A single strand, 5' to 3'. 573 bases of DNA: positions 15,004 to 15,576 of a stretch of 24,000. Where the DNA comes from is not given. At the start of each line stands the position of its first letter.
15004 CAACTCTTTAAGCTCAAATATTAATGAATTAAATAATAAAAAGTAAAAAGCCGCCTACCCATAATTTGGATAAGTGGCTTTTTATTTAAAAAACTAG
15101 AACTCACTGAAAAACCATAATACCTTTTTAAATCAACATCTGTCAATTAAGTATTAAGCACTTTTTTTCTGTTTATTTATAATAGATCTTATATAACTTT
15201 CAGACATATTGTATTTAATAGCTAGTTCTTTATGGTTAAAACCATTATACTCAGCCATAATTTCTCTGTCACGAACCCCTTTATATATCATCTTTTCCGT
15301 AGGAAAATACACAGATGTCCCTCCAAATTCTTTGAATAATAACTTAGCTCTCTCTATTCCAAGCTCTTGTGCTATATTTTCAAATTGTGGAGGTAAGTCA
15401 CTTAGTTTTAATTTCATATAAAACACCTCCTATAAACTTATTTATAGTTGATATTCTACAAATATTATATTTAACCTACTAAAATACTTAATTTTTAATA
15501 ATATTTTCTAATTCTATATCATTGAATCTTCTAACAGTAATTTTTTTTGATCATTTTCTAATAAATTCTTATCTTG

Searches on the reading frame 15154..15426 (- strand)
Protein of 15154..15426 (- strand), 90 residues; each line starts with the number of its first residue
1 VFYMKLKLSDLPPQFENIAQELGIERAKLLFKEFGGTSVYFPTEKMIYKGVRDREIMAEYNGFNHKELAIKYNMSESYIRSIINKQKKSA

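Call 4: search_protein_families(library=pfam, proteins=[window:15154-15426:-], max_evalue=0.1)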
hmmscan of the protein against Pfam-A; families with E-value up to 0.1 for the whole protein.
window:15154-15426:- (90 aa): 2 families
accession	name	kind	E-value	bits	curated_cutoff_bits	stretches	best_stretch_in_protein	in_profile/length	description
PF08765.17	Mor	-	6.3e-19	68.4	24.9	1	16-89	25-98/107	Mor transcription activator family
PF04545.22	Sigma70_r4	-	0.00038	20.3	24.1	1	60-85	18-43/50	Sigma-70, region 4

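Call 5: search_protein_families(library=padloc, proteins=[window:15154-15426:-], max_evalue=0.1)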
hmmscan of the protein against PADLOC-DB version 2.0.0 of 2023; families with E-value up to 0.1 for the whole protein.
window:15154-15426:- (90 aa): 2 families
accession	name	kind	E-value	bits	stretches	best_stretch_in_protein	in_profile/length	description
PDLC02926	HTH_VI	-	0.0043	15.3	1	60-88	12-40/92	-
PDLC03799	RTasTM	-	0.011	13.3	1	28-87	157-216/229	DRT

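Call 6: search_protein_families(library=phrogs, proteins=[window:15154-15426:-], max_evalue=0.1)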
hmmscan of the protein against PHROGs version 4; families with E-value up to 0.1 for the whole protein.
window:15154-15426:- (90 aa): 9 families
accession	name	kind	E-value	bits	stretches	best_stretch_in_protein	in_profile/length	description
phrog_532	-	transcription regulation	4.9e-19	69.8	1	16-88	46-119/132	late transcriptional activator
phrog_836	-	transcription regulation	7e-16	59.6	1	12-88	46-122/133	late transcriptional activator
phrog_2789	-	transcription regulation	0.0031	17.8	1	44-87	55-95/255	transcriptional regulator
phrog_1468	-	transcription regulation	0.0034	17.9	1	56-89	15-47/67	transcriptional repressor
phrog_10157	-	unknown function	0.0098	17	1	57-89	113-145/153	-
phrog_59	-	DNA, RNA and nucleotide metabolism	0.01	16.2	1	45-87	234-271/423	HNH endonuclease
phrog_7140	-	DNA, RNA and nucleotide metabolism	0.019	14.7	1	38-88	232-283/423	intron encoded nuclease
phrog_6119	-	unknown function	0.029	15.8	1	29-73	22-63/94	-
phrog_8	-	transcription regulation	0.042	14.3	1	43-88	73-114/346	transcriptional regulator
